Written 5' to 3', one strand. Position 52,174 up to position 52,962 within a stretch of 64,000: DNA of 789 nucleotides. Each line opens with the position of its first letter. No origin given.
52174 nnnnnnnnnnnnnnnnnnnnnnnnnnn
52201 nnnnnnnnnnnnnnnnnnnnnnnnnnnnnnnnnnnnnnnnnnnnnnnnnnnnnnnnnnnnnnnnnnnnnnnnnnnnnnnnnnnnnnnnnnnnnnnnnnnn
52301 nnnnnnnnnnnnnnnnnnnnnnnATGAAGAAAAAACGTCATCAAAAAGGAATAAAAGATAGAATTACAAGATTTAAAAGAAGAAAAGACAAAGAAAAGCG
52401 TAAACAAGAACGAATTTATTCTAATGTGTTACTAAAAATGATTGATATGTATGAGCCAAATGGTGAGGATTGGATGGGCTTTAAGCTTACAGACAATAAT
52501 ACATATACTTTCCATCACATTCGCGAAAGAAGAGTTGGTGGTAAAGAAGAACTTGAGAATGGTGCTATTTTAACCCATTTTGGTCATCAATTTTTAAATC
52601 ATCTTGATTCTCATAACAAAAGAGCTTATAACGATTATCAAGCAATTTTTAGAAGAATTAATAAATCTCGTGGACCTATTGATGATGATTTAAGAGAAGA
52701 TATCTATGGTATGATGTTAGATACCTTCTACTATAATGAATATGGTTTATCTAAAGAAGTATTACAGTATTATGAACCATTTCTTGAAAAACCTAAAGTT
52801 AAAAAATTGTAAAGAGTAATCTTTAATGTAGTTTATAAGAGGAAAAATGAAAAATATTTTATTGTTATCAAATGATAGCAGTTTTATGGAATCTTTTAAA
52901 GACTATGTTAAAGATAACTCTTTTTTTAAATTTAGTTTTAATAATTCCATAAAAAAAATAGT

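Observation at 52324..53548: HNH-like protein translationally coupled to tpiA, followed by a Spo0A-like regulator with a degenerate receiver domain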

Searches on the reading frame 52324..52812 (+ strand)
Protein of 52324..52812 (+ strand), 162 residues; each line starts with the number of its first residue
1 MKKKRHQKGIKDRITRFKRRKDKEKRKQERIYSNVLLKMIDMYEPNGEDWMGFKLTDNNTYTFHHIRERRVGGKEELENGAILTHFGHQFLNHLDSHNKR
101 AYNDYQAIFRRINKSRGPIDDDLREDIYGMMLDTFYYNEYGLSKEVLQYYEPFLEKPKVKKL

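Call 3: search_protein_families(library=pfam, proteins=[window:52324-52812:+], max_evalue=1)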
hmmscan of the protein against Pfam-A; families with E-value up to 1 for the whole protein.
window:52324-52812:+ (162 aa): 2 families
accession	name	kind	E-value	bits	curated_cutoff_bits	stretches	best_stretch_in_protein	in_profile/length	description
PF01844.29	HNH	-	0.033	14.8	21.4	1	59-82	12-35/47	HNH endonuclease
PF17186.10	Lipocalin_9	-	0.069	13.7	26.2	1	46-85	6-45/131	Lipocalin-like domain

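Call 4: search_protein_families(library=ncbifam, proteins=[window:52324-52812:+], max_evalue=1)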
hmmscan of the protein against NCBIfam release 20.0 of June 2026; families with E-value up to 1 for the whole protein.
window:52324-52812:+ (162 aa): 1 family
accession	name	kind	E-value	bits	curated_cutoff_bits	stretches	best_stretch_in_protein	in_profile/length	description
NF040563.1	guided_IscB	equivalog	0.042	13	175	1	58-123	202-265/314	RNA-guided endonuclease IscB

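Call 9: find_homologous_proteins(query=window:52324-52812:+)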
Query window:52324-52812:+ (162 aa): 35 proteins with E <= 0.001 among 45 candidates.
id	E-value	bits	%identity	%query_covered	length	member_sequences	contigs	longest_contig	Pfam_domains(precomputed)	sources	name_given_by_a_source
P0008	2.1e-98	345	95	100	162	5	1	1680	-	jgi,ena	-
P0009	5.7e-83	295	84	100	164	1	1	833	-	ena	-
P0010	3.3e-81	289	86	85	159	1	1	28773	-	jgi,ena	-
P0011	7.8e-76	272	80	88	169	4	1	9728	-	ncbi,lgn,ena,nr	ncbi:MAG: hypothetical protein J6X02_02890 [Bacilli bacterium]|nr:hypothetical protein [Bacilli bact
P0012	2.5e-64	234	73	88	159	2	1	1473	-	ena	-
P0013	1.0e-63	232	72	88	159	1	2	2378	-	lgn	-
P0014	3.8e-62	227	70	88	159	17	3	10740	-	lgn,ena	-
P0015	1.6e-61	225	73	83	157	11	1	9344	-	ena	-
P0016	3.0e-61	224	72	83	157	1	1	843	-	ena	-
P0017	1.7e-60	222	66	96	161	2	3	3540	-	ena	-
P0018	6.0e-60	220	69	89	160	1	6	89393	-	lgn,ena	-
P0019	2.7e-58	215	63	99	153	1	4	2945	-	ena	-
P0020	3.0e-58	215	68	89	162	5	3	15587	-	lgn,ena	-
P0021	2.5e-57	212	67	90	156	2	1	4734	-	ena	-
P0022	4.0e-57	211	68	88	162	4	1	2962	-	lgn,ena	-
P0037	2.9e-35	140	54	73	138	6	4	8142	-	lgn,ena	-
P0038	4.3e-35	139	61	68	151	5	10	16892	-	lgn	-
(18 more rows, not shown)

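Call 11: find_encoding_contigs(protein=P0018, flank=8000, max_places=4)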
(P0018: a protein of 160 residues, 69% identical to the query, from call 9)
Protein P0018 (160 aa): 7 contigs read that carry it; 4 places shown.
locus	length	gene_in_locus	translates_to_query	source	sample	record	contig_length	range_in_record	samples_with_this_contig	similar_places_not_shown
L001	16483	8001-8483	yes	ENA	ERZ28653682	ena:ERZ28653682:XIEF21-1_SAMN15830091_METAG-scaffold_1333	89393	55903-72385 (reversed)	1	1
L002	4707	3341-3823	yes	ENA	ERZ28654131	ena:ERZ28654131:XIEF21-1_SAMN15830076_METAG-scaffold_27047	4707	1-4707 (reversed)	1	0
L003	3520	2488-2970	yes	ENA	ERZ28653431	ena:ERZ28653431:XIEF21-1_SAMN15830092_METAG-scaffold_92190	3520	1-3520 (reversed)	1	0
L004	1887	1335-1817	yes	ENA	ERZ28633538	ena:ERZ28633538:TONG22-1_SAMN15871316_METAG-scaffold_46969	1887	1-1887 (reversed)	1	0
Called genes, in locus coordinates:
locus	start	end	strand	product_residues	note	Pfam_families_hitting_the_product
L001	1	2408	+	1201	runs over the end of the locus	PF04563:RNA_pol_Rpb2_1, PF04561:RNA_pol_Rpb2_2, PF04565:RNA_pol_Rpb2_3, PF10385:RNA_pol_Rpb2_45, PF00562:RNA_pol_Rpb2_6, PF04560:RNA_pol_Rpb2_7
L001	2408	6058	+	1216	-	PF04997:RNA_pol_Rpb1_1, PF00623:RNA_pol_Rpb1_2, PF04983:RNA_pol_Rpb1_3, PF05000:RNA_pol_Rpb1_4, PF04998:RNA_pol_Rpb1_5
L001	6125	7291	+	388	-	PF00162:PGK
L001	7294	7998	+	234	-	PF00121:TIM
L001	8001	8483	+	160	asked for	-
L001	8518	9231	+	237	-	PF08769:Spo0A_C (weak)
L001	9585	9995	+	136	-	-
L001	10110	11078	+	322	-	PF03590:AsnA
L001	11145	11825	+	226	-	-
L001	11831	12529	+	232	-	-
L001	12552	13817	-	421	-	PF02388:FemAB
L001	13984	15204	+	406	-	PF22694:CtpB_N-like, PF00595:PDZ, PF13180:PDZ_2, PF17820:PDZ_6, PF03572:Peptidase_S41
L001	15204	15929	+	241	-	-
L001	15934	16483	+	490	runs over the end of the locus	-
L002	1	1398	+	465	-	?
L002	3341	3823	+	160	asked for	-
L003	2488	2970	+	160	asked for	-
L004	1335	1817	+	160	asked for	-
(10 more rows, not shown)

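Call 13: find_related_loci(query=A1, collection=genome_contigs, flank=6000)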
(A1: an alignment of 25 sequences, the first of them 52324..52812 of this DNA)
Query A1 (162 aa) in genome_contigs; peptide patterns used: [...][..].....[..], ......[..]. (x = any residue, [..] = any of these).
31 stretches matched a pattern, but none encodes a relative of the query by tblastn (E <= 1e-3).

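Call 19: find_encoding_contigs(protein=P0038, flank=8000, max_places=4)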
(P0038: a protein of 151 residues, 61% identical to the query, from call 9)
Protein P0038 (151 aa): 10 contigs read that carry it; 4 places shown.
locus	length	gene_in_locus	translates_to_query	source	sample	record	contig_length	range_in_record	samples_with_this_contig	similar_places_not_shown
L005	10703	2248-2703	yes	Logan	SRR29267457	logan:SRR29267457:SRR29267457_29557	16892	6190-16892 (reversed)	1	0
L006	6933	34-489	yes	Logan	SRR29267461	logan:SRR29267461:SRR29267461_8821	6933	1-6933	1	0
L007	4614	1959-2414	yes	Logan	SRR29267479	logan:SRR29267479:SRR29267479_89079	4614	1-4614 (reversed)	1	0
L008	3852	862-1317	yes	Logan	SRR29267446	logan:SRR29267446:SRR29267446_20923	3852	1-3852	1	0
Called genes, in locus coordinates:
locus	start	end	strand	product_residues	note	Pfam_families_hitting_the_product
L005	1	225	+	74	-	?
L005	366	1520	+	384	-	PF00162:PGK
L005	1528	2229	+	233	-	PF00121:TIM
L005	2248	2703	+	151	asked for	-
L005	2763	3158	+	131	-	PF08769:Spo0A_C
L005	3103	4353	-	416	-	PF02388:FemAB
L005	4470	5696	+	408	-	PF22694:CtpB_N-like (weak), PF00595:PDZ (weak), PF13180:PDZ_2 (weak), PF17820:PDZ_6, PF03572:Peptidase_S41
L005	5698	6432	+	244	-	-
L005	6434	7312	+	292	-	PF12850:Metallophos_2 (faint)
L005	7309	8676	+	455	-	-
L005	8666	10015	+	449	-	-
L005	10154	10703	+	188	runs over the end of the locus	-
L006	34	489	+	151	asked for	-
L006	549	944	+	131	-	PF08769:Spo0A_C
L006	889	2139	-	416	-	PF02388:FemAB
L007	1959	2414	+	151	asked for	-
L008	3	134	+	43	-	?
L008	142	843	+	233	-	PF00121:TIM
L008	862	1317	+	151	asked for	-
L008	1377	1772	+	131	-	PF08769:Spo0A_C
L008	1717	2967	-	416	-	PF02388:FemAB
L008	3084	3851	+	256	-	?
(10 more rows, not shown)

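Call 20: find_encoding_contigs(protein=P0037, flank=8000, max_places=4)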
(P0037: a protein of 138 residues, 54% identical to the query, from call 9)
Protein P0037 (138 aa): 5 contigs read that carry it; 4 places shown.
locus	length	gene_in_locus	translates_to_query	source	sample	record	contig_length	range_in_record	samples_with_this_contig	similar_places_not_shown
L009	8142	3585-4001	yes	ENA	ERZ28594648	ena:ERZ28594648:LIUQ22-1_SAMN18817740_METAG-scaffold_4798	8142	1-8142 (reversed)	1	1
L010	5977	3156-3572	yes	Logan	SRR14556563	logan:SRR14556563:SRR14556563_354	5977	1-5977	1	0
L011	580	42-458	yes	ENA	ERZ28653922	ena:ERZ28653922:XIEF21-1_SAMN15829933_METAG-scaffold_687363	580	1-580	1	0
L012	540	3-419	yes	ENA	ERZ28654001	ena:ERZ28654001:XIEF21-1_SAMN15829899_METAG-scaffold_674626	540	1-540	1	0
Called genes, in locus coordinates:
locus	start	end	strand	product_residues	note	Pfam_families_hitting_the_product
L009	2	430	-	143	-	?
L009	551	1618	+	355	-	PF09587:PGA_cap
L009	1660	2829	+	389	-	PF00162:PGK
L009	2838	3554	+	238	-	PF00121:TIM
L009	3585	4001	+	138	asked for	-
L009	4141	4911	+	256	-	PF00072:Response_reg, PF08769:Spo0A_C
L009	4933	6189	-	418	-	PF02388:FemAB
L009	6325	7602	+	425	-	PF22694:CtpB_N-like, PF00595:PDZ, PF13180:PDZ_2, PF17820:PDZ_6, PF03572:Peptidase_S41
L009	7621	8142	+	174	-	?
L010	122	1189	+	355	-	PF09587:PGA_cap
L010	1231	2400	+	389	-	PF00162:PGK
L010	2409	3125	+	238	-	PF00121:TIM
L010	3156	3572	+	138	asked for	-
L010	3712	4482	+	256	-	PF00072:Response_reg, PF08769:Spo0A_C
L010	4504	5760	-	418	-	PF02388:FemAB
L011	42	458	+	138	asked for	-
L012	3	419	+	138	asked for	?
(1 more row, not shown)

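Call 22: search_solved_structures(query=A1, max_evalue=10, show_alignments=3)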
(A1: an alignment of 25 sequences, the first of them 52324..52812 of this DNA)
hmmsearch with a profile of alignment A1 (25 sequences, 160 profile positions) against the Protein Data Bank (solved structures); distinct sequences matched with E-value up to 10: 1.
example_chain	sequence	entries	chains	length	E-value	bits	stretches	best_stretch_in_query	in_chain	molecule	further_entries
1uly_A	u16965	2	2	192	0.18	15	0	107-146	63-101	hypothetical protein PH1932 | hypothetical transcription regulator protein, PH1932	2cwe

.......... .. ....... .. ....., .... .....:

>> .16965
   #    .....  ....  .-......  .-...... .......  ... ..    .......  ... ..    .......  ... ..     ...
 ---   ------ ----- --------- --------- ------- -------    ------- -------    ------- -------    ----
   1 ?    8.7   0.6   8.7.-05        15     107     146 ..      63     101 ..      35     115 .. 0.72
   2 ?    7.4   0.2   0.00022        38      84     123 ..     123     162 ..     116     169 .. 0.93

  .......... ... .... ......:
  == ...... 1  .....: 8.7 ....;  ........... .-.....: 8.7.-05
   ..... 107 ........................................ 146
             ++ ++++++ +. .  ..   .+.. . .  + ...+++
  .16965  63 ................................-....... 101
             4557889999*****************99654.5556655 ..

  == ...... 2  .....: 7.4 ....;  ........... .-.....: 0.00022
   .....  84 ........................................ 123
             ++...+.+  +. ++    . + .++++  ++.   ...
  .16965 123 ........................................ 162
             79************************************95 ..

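Call 23: predict_structure(alignment_id=A1)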
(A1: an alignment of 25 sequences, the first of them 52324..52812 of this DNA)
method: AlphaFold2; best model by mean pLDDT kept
length: 162 residues; sequences in the alignment: 25
mean_pLDDT: 53.9   pTM: 0.52
mean pLDDT of the five models: 53.9, 53.0, 52.2, 52.2, 47.7
residues with pLDDT >= 90: 0; 70-90: 39; 50-70: 54; < 50: 69
segments of 3 or more residues with pLDDT < 50: 1-6, 28-48, 50-82, 155-162
pLDDT, mean of each block of 10 residues (from residue 1): 47 56 49 32 41 42 34 34 56 78 75 59 69 74 75 47 27
secondary structure, 60 per line:
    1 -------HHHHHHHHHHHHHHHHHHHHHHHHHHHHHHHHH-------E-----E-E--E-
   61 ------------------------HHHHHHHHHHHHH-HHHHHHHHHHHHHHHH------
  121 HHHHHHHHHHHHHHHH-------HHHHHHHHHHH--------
elements in order: H8-40 H85-97 H99-114 H121-136 H144-154

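Call 30: search_protein_representatives(alignment_id=A1)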
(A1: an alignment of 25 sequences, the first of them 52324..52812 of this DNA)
Query: 25 sequences, 160 profile positions. Proteins with E-value up to 0.001 (for the whole library): 316; up to 1e-10: 149; up to 1e-30: 12. The best 150 are listed.
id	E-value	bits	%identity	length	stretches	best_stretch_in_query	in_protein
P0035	1.6e-64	233.0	-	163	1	10-152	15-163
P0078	7.0e-58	211.4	-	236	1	6-150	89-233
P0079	1.3e-46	174.8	-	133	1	27-141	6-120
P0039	1.2e-41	158.6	-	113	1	6-107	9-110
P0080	1.1e-40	155.5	-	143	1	27-159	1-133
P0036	1.4e-40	155.2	-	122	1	1-103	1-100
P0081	7.8e-38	146.3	-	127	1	30-136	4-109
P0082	3.4e-36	140.9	-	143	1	28-156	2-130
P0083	1.3e-35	139.0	-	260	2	30-116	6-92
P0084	5.9e-35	136.9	-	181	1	24-135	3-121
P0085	5.3e-34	133.8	-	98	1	24-110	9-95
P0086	4.3e-31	124.3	-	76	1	82-155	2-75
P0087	5.0e-30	120.9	-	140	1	30-159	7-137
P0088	1.2e-29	119.6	-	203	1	31-143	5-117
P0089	4.4e-28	114.6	-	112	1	27-124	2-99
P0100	2.7e-24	102.2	-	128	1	28-127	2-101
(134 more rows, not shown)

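Call 32: search_protein_families(library=pfam, alignment_id=A3, max_evalue=0.01)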
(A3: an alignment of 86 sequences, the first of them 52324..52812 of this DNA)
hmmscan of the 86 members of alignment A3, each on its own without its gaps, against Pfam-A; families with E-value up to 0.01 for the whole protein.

A. member 1, window:52324-52812:+ (162 aa): 0 families

B. families by the number of members that match (of 86 scanned): 10 families
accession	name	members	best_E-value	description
PF01844.29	HNH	41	4.3e-06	HNH endonuclease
PF21431.3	Col-Pyo_DNase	3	0.00045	Colicin/Pyocin-S2, DNase domain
PF02368.24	Big_2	1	4.1e-09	Bacterial Ig-like domain (group 2)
PF22359.2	Big-like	1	0.00018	Bacterial Ig-like domain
PF16295.10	TetR_C_10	1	0.0026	Tetracyclin repressor-like, C-terminal domain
PF19945.4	DUF6407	1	0.0038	Family of unknown function (DUF6407)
PF08454.17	RIH_assoc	1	0.0043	RyR and IP3R Homology associated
PF09645.16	F-112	1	0.0043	F-112 protein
PF21764.3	Invasin_D4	1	0.0078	Invasin, domain 4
PF05327.17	RRN3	1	0.0098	RNA polymerase I specific transcription initiation factor RRN3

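Call 33: search_protein_families(library=phrogs, alignment_id=A3, max_evalue=0.001)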
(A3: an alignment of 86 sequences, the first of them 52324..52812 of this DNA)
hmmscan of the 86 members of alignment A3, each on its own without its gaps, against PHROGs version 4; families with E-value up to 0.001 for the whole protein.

A. member 1, window:52324-52812:+ (162 aa): 0 families

B. families by the number of members that match (of 86 scanned): 17 families
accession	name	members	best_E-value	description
phrog_1271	-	8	2.4e-05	HNH endonuclease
phrog_15103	-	5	1.5e-05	-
phrog_6050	-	3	0.00018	HNH endonuclease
phrog_119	-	2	4.2e-05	HNH endonuclease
phrog_144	-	2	0.00021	HNH endonuclease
phrog_215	-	1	7.9e-11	structural protein with Ig domain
phrog_10059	-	1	1.3e-07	-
phrog_341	-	1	5.1e-07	major tail protein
phrog_22121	-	1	1.2e-05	-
phrog_655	-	1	2.4e-05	homing endonuclease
phrog_35892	-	1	2.5e-05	-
phrog_9645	-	1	0.0001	HNH endonuclease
phrog_7370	-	1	0.00011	HNH endonuclease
phrog_22514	-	1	0.00014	HNH endonuclease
phrog_1280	-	1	0.0005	Ig domain containing protein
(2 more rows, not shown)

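Call 34: find_encoding_contigs(protein=P0080, flank=6000, max_places=3)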
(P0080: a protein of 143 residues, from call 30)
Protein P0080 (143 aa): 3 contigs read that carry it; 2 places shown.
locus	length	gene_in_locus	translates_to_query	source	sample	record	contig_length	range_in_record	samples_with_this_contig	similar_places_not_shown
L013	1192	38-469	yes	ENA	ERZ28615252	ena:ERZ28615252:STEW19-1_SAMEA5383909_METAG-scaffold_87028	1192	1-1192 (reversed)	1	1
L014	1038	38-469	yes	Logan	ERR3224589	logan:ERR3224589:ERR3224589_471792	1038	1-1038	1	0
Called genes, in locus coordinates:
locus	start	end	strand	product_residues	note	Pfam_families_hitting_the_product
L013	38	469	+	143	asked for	-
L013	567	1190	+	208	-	?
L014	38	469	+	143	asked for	-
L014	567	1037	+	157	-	?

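Call 35: find_encoding_contigs(protein=P0100, flank=6000, max_places=3)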
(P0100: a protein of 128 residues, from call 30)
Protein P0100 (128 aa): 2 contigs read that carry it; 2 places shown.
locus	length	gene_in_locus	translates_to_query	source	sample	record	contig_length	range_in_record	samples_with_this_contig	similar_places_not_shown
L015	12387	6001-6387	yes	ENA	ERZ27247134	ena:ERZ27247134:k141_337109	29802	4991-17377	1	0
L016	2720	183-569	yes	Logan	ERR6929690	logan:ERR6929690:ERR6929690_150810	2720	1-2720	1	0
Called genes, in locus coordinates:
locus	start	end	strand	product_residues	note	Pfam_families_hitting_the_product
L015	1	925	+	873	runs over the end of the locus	PF00912:Transgly, PF00905:Transpeptidase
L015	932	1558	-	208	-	PF00730:HhH-GPD, PF00633:HHH (weak)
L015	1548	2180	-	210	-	PF21984:DnaD_N (weak), PF07261:DnaB_2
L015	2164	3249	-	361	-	PF01743:PolyA_pol, PF12627:PolyA_pol_RNAbd, PF13735:tRNA_NucTran2_2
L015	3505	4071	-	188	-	PF04079:SMC_ScpB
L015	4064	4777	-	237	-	PF02616:SMC_ScpA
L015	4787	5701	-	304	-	-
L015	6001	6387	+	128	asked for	-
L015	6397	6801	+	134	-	-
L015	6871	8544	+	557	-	PF00753:Lactamase_B, PF23023:Anti-Pycsar_Apyc1 (faint), PF12706:Lactamase_B_2 (weak), PF22505:RNase_J_b_CASP, PF07521:RMMBL, PF17770:RNase_J_C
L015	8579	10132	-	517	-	PF12072:RNase_Y_N, PF00013:KH_1, PF01966:HD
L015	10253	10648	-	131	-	-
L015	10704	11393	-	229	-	-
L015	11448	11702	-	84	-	PF00581:Rhodanese (weak)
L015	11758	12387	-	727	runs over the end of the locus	PF02534:T4SS-DNA_transf, PF10412:TrwB_AAD_bind, PF01935:DUF87 (weak), PF12696:TraG-D_C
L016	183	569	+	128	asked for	-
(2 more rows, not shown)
